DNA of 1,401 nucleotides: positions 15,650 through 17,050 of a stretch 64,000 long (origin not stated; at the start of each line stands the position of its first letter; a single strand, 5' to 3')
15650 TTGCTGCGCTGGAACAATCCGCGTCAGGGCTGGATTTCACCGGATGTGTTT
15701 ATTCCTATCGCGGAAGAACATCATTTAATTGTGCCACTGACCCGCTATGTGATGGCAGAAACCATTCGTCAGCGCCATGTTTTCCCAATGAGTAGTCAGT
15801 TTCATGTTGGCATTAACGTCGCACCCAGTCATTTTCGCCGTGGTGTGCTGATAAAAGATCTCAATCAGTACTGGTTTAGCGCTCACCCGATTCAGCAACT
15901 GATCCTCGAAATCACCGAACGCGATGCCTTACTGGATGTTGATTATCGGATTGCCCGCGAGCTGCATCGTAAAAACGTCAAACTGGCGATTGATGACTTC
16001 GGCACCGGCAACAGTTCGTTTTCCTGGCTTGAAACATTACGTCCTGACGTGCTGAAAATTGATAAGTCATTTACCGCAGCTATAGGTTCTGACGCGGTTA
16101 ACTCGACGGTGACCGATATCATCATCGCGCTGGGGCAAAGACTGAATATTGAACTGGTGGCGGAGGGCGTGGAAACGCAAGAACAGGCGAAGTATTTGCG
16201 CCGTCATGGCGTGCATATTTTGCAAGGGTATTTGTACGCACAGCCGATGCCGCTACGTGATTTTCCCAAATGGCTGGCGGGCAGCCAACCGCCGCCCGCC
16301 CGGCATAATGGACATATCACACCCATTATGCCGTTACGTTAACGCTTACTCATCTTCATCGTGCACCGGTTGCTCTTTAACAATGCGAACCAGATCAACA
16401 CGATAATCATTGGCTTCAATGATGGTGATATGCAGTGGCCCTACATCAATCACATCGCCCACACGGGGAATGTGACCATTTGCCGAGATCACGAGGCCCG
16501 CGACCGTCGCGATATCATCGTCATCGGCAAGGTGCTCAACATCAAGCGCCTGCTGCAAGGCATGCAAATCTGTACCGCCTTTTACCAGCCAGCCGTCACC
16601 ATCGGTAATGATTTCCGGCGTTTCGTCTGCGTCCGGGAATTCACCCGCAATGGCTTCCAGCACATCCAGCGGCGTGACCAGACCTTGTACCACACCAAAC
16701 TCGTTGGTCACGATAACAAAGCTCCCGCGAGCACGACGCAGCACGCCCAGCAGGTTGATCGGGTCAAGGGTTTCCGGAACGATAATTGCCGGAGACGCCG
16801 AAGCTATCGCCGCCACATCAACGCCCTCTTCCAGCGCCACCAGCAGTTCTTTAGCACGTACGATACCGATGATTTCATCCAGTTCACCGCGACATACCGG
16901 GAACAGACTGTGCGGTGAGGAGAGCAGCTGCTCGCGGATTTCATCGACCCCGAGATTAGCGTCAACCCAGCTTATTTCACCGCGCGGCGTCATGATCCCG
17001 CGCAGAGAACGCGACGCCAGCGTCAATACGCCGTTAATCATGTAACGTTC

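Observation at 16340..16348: Convergent pdeD (yoaD) and yoaE stop codons are only 3 nt apart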

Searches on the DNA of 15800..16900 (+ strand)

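Call 3: search_dna_similar(query=window:15800-16900:+, collection=ecoli_genomes, mode=near, max_rows=10)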
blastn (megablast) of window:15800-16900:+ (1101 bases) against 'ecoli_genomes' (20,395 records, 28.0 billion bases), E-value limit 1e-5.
Records with a match: 5424; places in all: 5426; records where one place covers at least 80% of the query: 5420.
Genomes with a match: 5424 of 5426; with a place that covers at least 80% of the query: 5420. Places per genome that has any: lowest 1, median 1, highest 2. On chromosomes: 5425 places; on plasmids: 1.
Best place of each record, by identity: >=99% 200; 95-99% 5224.
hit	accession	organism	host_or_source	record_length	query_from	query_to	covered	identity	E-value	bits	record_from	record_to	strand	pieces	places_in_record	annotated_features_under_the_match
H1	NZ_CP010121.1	Escherichia coli strain C4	cow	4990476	1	1101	100%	100.0%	0e+0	2034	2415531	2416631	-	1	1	yoaE: CNNM family cation transport protein YoaE | pdeD: EAL domain-containing protein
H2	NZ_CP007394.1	Escherichia coli strain ST2747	-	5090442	1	1101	100%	100.0%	0e+0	2034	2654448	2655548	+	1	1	yoaE: CNNM family cation transport protein YoaE | pdeD: EAL domain-containing protein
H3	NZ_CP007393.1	Escherichia coli strain ST2747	-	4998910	1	1101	100%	100.0%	0e+0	2034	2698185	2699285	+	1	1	yoaE: CNNM family cation transport protein YoaE | pdeD: EAL domain-containing protein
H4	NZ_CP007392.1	Escherichia coli strain ST2747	-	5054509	1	1101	100%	100.0%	0e+0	2034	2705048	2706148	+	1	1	yoaE: CNNM family cation transport protein YoaE | pdeD: EAL domain-containing protein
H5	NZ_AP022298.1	Escherichia coli strain BEC1-S17-ESBL-09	-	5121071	1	1101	100%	100.0%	0e+0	2034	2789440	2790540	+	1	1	yoaE: CNNM family cation transport protein YoaE | pdeD: EAL domain-containing protein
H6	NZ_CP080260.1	Escherichia coli strain 135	Chicken fecal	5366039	1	1101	100%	100.0%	0e+0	2034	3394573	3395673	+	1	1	yoaE: CNNM family cation transport protein YoaE | pdeD: EAL domain-containing protein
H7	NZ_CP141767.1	Escherichia coli strain T-HYM1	duck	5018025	1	1101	100%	100.0%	0e+0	2034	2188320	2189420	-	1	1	yoaE: CNNM family cation transport protein YoaE | pdeD: EAL domain-containing protein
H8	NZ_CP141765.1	Escherichia coli strain HYM1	duck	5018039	1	1101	100%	100.0%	0e+0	2034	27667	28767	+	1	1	yoaE: CNNM family cation transport protein YoaE | pdeD: EAL domain-containing protein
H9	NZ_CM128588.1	Escherichia coli strain 300033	Homo sapiens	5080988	1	1101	100%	100.0%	0e+0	2034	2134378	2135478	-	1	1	yoaE: CNNM family cation transport protein YoaE | pdeD: EAL domain-containing protein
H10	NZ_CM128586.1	Escherichia coli strain 300444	Homo sapiens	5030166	1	1101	100%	100.0%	0e+0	2034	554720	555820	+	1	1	yoaE: CNNM family cation transport protein YoaE | pdeD: EAL domain-containing protein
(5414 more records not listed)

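Call 5: get_annotated_region(hit=H2, flank=16000)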
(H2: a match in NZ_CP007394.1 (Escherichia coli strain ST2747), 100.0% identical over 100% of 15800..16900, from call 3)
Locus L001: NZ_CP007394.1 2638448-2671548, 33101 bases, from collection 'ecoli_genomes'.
description: Escherichia coli strain ST2747 chromosome, complete genome
organism: Escherichia coli strain ST2747 (NCBI taxid 562)
replicon: chromosome; assembly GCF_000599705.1
host: -; source: -; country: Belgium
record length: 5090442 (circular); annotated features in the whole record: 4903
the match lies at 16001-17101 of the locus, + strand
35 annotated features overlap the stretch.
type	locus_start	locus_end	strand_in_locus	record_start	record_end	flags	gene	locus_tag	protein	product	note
CDS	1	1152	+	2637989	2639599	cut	yeaV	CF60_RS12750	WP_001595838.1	BCCT family transporter YeaV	-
CDS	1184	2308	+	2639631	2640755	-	yeaW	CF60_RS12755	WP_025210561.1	carnitine monooxygenase, oxygenase subunit YeaW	-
CDS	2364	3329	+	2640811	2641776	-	yeaX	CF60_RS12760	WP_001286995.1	carnitine monooxygenase reductase subunit YeaX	-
CDS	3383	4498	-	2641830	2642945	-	rnd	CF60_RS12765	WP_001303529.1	ribonuclease D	-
CDS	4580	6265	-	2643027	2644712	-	fadD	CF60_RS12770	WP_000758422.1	long-chain-fatty-acid--CoA ligase FadD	-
CDS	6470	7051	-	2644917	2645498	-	yeaY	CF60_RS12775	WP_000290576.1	Slp family lipoprotein YeaY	-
CDS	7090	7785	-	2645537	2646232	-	tsaB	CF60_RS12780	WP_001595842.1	tRNA (adenosine(37)-N6)-threonylcarbamoyltransferase complex dimerization subunit type 1 TsaB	-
CDS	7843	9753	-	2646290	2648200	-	yoaA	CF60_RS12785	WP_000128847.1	ATP-dependent DNA helicase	-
CDS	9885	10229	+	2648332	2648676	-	yoaB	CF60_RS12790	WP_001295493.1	RidA family protein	-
CDS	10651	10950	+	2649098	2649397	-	yoaC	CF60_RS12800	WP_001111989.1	DUF1889 family protein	-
CDS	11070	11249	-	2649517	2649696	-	yoaH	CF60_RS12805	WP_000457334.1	YoaH family protein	-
CDS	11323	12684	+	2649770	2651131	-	pabB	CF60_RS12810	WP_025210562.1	aminodeoxychorismate synthase component 1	-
CDS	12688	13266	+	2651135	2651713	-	nudL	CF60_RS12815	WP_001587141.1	CoA pyrophosphatase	-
CDS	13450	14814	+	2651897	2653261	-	sdaA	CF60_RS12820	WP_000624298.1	L-serine ammonia-lyase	-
CDS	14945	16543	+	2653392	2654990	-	pdeD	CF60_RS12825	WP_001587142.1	EAL domain-containing protein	-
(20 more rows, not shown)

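Call 59: search_rna_families(source=window, start=16100, end=16600, threshold=evalue, max_evalue=1)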
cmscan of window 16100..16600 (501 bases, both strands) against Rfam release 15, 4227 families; matches with E-value up to 1: 2.
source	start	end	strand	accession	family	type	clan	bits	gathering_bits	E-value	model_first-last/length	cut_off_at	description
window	16301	16333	-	RF03374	mir-2001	Gene; miRNA;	-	18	74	0.42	14-59/72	no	mir-2001 microRNA precursor family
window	16101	16145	-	RF01129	sR44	Gene; snRNA; snoRNA; CD-box;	-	15.2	45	0.27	14-55/55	no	Small nucleolar RNA sR44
